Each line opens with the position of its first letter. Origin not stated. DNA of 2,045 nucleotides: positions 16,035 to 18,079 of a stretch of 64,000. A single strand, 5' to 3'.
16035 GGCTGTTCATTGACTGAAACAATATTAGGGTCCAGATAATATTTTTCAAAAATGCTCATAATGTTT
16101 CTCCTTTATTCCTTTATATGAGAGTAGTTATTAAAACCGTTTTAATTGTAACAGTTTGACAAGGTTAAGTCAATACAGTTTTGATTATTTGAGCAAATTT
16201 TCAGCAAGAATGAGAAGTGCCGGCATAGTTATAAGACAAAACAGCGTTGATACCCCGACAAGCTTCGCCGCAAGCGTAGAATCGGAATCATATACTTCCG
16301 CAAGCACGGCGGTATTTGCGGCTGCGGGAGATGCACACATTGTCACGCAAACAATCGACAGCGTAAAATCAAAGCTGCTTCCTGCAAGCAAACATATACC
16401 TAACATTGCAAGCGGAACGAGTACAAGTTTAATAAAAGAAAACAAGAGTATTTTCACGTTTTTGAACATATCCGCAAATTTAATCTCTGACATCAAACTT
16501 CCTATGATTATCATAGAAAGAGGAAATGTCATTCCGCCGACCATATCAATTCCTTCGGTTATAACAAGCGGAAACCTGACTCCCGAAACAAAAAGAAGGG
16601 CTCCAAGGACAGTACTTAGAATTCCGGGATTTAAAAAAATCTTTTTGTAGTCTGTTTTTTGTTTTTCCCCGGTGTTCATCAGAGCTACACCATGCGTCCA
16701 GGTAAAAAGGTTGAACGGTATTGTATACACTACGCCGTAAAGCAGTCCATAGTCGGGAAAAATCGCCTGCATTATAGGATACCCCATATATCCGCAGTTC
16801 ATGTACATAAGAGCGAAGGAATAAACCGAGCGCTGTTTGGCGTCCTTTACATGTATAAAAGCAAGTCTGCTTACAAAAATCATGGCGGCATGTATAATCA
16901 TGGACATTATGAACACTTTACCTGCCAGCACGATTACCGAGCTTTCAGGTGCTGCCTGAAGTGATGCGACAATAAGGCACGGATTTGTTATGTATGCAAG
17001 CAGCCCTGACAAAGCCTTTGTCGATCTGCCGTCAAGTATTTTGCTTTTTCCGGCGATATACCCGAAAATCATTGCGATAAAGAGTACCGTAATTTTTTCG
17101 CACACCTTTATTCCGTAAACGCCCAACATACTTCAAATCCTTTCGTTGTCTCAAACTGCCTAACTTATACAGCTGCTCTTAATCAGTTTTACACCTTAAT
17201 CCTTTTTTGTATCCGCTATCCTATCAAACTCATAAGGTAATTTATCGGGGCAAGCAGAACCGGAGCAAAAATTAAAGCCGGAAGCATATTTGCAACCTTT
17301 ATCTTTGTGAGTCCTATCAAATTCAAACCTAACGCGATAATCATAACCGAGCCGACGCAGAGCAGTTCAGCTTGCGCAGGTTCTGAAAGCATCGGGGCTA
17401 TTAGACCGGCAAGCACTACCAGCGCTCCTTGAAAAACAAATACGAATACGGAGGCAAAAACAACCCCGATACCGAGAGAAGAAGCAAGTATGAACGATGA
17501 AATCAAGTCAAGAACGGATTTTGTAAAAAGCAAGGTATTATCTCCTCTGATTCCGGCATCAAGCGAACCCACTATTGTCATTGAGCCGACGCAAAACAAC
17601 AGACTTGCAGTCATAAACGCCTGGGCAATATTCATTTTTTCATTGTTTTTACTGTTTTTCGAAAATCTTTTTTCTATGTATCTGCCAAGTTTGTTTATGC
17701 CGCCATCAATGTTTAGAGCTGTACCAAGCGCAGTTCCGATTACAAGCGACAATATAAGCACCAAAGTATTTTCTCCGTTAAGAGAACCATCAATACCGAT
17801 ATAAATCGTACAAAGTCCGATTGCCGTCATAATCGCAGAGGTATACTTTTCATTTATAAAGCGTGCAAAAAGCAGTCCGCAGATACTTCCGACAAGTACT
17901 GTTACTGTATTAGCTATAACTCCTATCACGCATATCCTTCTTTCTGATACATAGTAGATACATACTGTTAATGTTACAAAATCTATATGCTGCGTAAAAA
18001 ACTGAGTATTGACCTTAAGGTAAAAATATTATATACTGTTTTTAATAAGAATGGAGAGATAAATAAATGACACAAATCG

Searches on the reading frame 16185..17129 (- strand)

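Call 41: search_protein_families(library=pfam, proteins=[window:16185-17129:-], max_evalue=0.0001)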
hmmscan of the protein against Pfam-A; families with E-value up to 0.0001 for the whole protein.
window:16185-17129:- (314 aa): 2 families
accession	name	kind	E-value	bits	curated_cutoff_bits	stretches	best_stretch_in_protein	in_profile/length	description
PF03547.23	Mem_trans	-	6.6e-35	120.8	25.7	2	9-156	2-152/343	Membrane transport protein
PF01758.21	SBF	-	9.6e-07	29.1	24.3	1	206-311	8-116/191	Sodium Bile acid symporter family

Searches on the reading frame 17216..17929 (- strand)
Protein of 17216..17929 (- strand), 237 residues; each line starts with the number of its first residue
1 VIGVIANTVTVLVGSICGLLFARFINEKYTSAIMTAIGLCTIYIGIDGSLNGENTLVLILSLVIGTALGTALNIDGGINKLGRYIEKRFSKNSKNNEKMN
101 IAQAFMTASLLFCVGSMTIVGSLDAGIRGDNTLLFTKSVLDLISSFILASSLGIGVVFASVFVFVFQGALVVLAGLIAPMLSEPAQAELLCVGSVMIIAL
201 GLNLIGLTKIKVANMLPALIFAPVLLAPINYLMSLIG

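Call 41: search_protein_families(library=pfam, proteins=[window:17216-17929:-], max_evalue=0.0001)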
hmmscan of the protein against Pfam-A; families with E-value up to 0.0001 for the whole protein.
window:17216-17929:- (237 aa): 1 family
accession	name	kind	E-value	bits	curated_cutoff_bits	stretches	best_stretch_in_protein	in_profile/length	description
PF04474.17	DUF554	-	4.9e-77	258.7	25.1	1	2-226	1-219/220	Protein of unknown function (DUF554)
